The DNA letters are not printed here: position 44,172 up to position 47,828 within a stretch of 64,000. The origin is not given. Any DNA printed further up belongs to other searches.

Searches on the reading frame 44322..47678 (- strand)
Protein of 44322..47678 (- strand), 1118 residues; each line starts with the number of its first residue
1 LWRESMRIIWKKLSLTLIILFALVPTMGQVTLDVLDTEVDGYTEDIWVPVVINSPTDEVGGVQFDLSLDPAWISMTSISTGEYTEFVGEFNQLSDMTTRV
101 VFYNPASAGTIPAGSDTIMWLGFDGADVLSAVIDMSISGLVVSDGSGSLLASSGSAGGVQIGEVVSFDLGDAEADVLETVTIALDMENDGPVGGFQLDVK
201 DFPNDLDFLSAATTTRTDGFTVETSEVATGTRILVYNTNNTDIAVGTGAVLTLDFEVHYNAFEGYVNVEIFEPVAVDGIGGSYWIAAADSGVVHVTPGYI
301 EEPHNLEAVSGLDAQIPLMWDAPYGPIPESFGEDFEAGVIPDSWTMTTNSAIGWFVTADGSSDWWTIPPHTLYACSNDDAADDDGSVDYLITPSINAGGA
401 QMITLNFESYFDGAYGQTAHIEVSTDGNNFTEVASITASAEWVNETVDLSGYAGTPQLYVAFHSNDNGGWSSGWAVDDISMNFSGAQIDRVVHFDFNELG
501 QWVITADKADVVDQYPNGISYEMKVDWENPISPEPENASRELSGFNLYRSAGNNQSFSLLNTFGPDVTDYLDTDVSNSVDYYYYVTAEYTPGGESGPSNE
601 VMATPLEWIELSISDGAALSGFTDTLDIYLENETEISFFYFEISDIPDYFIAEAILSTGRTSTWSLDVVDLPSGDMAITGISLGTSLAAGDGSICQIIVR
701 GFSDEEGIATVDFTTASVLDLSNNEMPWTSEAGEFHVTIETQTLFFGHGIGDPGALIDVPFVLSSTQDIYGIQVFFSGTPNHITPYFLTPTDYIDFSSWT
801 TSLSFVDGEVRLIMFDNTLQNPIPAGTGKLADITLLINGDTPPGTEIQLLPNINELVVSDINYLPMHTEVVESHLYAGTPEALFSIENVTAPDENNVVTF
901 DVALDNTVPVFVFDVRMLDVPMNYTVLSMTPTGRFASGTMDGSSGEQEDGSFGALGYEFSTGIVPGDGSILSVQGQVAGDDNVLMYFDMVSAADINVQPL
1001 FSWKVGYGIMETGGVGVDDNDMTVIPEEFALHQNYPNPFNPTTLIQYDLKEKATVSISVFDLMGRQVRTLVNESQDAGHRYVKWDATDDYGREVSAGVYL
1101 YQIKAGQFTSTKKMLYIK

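Call 12: search_protein_families(library=pfam, proteins=[window:44322-47678:-], max_evalue=0.001)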
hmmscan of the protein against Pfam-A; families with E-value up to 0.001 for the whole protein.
window:44322-47678:- (1118 aa): 4 families
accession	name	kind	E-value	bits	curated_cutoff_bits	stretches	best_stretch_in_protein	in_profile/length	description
PF00963.24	Cohesin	-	3.5e-10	40.7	24.1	0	44-126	14-102/139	Cohesin domain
PF13860.13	FlgD_ig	-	1.1e-07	32.2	27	1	1045-1105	14-75/79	FlgD Ig-like domain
PF18962.6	Por_Secre_tail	-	2.2e-07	31.5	27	1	1035-1114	2-73/75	Secretion system C-terminal sorting domain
PF00629.30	MAM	-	0.00086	19.6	26.4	0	343-482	10-153/158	MAM domain, meprin/A5/mu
